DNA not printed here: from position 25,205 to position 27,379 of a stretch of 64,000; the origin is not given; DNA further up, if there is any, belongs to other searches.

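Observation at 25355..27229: Minimal Mfd: 624-aa transcription-repair coupling factor lacking most of the UvrB-homology module and the C-terminal autoinhibitory domain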

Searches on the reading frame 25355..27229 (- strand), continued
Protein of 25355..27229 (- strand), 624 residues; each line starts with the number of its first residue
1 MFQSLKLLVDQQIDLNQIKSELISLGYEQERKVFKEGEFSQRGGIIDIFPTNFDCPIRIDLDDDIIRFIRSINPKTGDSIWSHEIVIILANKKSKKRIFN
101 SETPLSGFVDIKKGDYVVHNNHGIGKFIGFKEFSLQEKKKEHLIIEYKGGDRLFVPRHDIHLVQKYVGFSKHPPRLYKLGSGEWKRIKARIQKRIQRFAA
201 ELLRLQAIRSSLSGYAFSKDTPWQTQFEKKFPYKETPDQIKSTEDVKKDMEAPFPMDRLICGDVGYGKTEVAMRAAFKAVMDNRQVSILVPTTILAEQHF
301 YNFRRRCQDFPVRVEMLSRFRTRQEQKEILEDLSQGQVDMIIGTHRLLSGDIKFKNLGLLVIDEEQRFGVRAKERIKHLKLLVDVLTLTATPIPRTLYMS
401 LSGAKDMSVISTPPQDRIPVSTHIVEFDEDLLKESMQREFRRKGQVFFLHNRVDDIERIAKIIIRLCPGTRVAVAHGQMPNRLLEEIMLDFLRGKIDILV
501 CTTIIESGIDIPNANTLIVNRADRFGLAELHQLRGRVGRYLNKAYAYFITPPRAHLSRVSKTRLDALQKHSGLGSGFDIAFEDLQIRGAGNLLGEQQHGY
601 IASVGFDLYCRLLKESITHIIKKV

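Call 35: list_cluster_members(proteins=[P0121, P0123, P0122, P0124, P0125, P0126, P0127, P0128, P0207, P0001])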
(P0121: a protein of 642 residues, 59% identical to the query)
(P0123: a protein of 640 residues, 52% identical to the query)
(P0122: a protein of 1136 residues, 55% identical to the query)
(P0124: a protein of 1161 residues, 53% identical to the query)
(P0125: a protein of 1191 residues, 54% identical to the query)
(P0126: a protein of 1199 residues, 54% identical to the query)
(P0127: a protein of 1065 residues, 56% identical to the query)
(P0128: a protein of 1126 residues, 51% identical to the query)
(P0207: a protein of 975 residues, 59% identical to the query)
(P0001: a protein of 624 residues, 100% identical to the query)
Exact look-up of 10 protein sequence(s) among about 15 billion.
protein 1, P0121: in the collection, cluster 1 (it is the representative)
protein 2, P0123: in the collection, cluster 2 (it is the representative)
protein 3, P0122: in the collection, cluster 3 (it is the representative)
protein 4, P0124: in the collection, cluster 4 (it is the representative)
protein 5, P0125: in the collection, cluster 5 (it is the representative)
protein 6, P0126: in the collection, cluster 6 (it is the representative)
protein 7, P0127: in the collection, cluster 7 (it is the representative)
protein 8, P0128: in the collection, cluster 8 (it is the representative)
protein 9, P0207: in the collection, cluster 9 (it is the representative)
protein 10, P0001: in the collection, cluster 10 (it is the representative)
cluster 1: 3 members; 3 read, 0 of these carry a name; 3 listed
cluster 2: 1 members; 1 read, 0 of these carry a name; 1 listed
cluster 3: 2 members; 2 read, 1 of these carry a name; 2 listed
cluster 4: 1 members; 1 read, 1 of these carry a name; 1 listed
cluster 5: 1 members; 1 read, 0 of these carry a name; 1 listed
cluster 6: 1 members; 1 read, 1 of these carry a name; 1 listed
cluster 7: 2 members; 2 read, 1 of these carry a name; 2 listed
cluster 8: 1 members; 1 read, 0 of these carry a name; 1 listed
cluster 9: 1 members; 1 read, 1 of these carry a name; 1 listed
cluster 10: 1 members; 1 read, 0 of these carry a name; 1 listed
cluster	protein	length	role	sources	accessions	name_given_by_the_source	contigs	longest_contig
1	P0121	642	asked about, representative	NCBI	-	-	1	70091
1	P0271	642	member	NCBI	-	-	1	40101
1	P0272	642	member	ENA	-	-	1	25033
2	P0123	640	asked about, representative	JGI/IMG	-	-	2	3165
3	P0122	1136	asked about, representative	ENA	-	-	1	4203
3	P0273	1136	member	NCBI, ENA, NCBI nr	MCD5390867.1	transcription-repair coupling factor [candidate division NPL-UPA2 bacterium]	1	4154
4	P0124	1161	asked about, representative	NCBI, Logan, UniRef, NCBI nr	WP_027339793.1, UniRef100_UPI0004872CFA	transcription-repair coupling factor [Halonatronum saccharophilum] | transcription-repair coupling factor n=1 Tax=Halonatronum saccharophilum TaxID=150060 ...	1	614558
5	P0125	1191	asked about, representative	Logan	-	-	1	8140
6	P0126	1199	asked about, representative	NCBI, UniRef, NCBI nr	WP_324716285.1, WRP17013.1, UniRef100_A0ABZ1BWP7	transcription-repair coupling factor [Carboxydochorda subterranea] | Transcription-repair-coupling factor n=1 Tax=Carboxydichorda subterranea TaxID=3109565 ... | transcription-repair coupling factor [Limnochorda sp. L945t]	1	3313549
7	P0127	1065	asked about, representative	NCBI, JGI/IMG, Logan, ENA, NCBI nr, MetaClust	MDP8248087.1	MAG: transcription-repair coupling factor [Candidatus Tritonobacter lacicola] | transcription-repair coupling factor [Candidatus Tritonobacter lacicola] | \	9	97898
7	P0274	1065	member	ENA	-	-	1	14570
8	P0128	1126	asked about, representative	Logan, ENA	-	-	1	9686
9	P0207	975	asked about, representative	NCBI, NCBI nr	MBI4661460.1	MAG: transcription-repair coupling factor [Verrucomicrobia bacterium] | transcription-repair coupling factor [Verrucomicrobiota bacterium]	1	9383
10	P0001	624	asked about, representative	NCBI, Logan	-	-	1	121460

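Call 36: find_related_loci(query=window:25355-27229:-, collection=genome_contigs, flank=6000)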
Query window:25355-27229:- (624 aa) in genome_contigs; peptide patterns used: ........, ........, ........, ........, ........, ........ (x = any residue, [..] = any of these).
230 stretches matched a pattern; 37 encode a relative of the query (tblastn E <= 1e-3); 37 distinct loci.
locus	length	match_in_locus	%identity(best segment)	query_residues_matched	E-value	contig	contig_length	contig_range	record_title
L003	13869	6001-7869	72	1-623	0e+0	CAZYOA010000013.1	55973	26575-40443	MAG TPA_asm: uncultured Planctomycetales bacterium isolate binchicken_co181_631 genome assembly, contig: NODE_601_length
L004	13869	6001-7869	71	1-623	0e+0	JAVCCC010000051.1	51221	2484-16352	MAG: Candidatus Aceula lacicola isolate MAG_3300035698_1100 Ga0374944_044230, whole genome shotgun sequence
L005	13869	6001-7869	68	1-623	0e+0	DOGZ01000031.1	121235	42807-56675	MAG TPA_asm: Candidatus Omnitrophota bacterium isolate UBA10174 contig_18520, whole genome shotgun sequence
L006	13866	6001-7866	70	1-622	0e+0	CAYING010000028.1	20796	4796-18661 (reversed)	MAG TPA_asm: uncultured Planctomycetales bacterium isolate ERP119705_co25_670 genome assembly, contig: NODE_1503_length_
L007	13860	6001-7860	69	1-620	0e+0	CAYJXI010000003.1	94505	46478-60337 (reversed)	MAG TPA_asm: uncultured Planctomycetales bacterium isolate ERP125453_co1_481 genome assembly, contig: NODE_117_length_94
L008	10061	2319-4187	68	1-622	0e+0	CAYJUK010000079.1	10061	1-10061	MAG TPA_asm: uncultured Planctomycetales bacterium isolate ERP125453_co1_189 genome assembly, contig: NODE_7847_length_1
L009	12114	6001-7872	66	1-624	0e+0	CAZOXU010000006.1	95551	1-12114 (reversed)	MAG TPA_asm: uncultured Planctomycetales bacterium isolate SRP278252_co2_25 genome assembly, contig: NODE_312_length_955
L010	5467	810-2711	66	1-617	0e+0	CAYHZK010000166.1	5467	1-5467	MAG TPA_asm: uncultured Planctomycetales bacterium isolate ERP119705_co15_651 genome assembly, contig: NODE_19836_length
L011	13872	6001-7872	64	1-624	0e+0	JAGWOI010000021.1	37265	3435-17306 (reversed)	MAG: Candidatus Omnitrophota bacterium isolate REEB252 contig-150_1679, whole genome shotgun sequence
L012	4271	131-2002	65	1-624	0e+0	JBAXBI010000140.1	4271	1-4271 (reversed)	MAG: Candidatus Omnitrophota bacterium isolate ELA163 MAG163_140, whole genome shotgun sequence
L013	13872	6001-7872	64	1-624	0e+0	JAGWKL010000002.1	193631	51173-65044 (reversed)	MAG: Candidatus Omnitrophota bacterium isolate REEB160 contig-150_32, whole genome shotgun sequence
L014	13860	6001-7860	66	1-620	0e+0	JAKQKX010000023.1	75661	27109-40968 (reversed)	MAG: Candidatus Omnitrophota bacterium isolate USDV_maxbin.135_sub k141_1122618, whole genome shotgun sequence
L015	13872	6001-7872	65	1-624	0e+0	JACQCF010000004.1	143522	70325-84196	MAG: Candidatus Omnitrophota bacterium isolate NC_groundwater_961_Pr1_S-0.2um_46_24 Montesol18-Sp2_coassembly_scaffold_2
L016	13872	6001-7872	65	1-624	0e+0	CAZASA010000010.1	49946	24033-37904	MAG TPA_asm: uncultured Planctomycetales bacterium isolate binchicken_co241_31 genome assembly, contig: NODE_625_length_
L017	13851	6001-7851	64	1-617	0e+0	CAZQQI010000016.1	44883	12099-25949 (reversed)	MAG TPA_asm: uncultured Planctomycetales bacterium isolate SRP252850_co1_290 genome assembly, contig: NODE_1216_length_4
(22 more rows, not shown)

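Call 50: predict_structure(alignment_id=A1)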
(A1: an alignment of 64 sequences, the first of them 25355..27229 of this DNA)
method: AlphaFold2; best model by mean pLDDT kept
length: 624 residues; sequences in the alignment: 64
mean_pLDDT: 67.2   pTM: 0.49
mean pLDDT of the five models: 67.2, 66.2, 64.0, 62.7, 61.5
residues with pLDDT >= 90: 84; 70-90: 257; 50-70: 115; < 50: 168
segments of 3 or more residues with pLDDT < 50: 94-140, 142-148, 150-156, 159-174, 412-417, 504-512, 535-548, 572-613, 615-620
pLDDT, mean of each block of 10 residues (from residue 1): 74 88 90 90 91 88 91 82 81 48 33 29 27 35 45 46 32 49 77 74 74 82 89 74 88 82 63 92 91 73 86 85 86 94 78 88 64 68 76 51 63 50 69 85 84 76 87 79 73 85 48 65 66 43 46 56 59 42 36 31 35 44 47
secondary structure, 60 per line:
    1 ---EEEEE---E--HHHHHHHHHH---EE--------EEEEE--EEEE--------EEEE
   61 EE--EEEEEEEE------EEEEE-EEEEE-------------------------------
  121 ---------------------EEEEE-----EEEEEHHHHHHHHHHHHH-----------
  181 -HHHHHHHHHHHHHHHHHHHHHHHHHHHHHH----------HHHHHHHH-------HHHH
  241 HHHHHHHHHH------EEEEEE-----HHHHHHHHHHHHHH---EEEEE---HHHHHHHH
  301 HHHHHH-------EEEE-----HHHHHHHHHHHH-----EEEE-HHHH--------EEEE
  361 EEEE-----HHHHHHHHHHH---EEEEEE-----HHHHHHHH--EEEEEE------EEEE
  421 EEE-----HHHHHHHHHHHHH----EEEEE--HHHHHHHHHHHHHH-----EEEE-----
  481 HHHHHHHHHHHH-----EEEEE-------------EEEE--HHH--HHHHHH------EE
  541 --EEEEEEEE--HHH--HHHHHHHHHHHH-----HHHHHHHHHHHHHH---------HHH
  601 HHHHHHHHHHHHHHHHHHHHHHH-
elements in order: E4-8 H15-24 E38-42 E45-48 E57-62 E65-72 E79-83 E85-89 E142-146 E152-156 H157-169 H182-211 H222-229 H237-250 E257-262 H268-281 E285-289 H293-306 E314-317 H323-334 E340-343 H345-348 E357-364 H370-380 E384-389 H395-402 E405-410 E417-423 H429-441 E446-450 H453-466 E472-475 H481-492 E498-502 E516-519 H527-532 E543-550 H558-569 H575-588 H598-623

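Call 53: fold_search(model_id=the predicted structure, library=pdb)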
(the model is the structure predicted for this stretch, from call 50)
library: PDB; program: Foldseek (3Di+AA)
matches with E <= 10: 1795; with E <= 0.001: 804
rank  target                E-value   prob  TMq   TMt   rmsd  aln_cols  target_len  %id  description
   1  2eyq_B                4.5e-42  1.00  0.40  0.25  22.8       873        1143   30  Crystal structure of Escherichia coli transcription-repair coupling factor (released 2006-02-28)
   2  2eyq_A                1.5e-41  1.00  0.41  0.25  23.1       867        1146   30  Crystal structure of Escherichia coli transcription-repair coupling factor (released 2006-02-28)
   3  6ac8_A                5.4e-41  1.00  0.48  0.28  23.9       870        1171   31  Crystal structure of Mycobacterium smegmatis Mfd at 2.75 A resolution (released 2019-08-28)
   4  6x2f_A                6.4e-40  1.00  0.45  0.26  27.7       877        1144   30  Mfd-bound E.coli RNA polymerase elongation complex - L2 state (released 2021-02-03)
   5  9n11_A                9.2e-40  1.00  0.49  0.29  32.5       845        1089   31  Mfd-bound E.coli RNA polymerase elongation complex + ADP-BeF3 - L1.5 state (released 2025-10-15)
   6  6ac6_A                1.5e-39  1.00  0.47  0.28  23.0       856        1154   33  Ab initio crystal structure of Selenomethionine labelled Mycobacterium smegmatis Mfd (released 2019-08-28)
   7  6ac8_B                9.8e-39  1.00  0.48  0.28  24.0       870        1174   31  Crystal structure of Mycobacterium smegmatis Mfd at 2.75 A resolution (released 2019-08-28)
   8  6acx_A                1.2e-38  1.00  0.48  0.28  22.8       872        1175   32  Crystal structure of Mycobacterium smegmatis Mfd in complex with ADP + Pi at 3.5 A resolution. (released 2019-08-28)
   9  6x26_A                2.0e-38  1.00  0.51  0.30  22.1       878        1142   30  Mfd-bound E.coli RNA polymerase elongation complex - L1 state (released 2021-02-03)
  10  6acx_B                3.8e-38  1.00  0.48  0.28  23.6       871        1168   31  Crystal structure of Mycobacterium smegmatis Mfd in complex with ADP + Pi at 3.5 A resolution. (released 2019-08-28)
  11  6aca                  1.1e-37  1.00  0.49  0.30  24.4       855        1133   32  Crystal structure of Mycobacterium tuberculosis Mfd at 3.6 A resolution (released 2019-08-28)
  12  6ac6_B                1.1e-36  1.00  0.47  0.28  23.5       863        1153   32  Ab initio crystal structure of Selenomethionine labelled Mycobacterium smegmatis Mfd (released 2019-08-28)
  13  6xeo_A                1.3e-33  1.00  0.50  0.30  26.5       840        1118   32  Structure of Mfd bound to dsDNA (released 2020-08-19)
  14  6m6a_M                1.1e-30  1.00  0.44  0.56  17.6       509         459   45  Cryo-EM structure of Thermus thermophilus Mfd in complex with RNA polymerase (released 2020-10-14)
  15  7ssg_A                1.2e-27  1.00  0.46  0.72   8.3       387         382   51  Mfd DNA complex (released 2022-05-25)
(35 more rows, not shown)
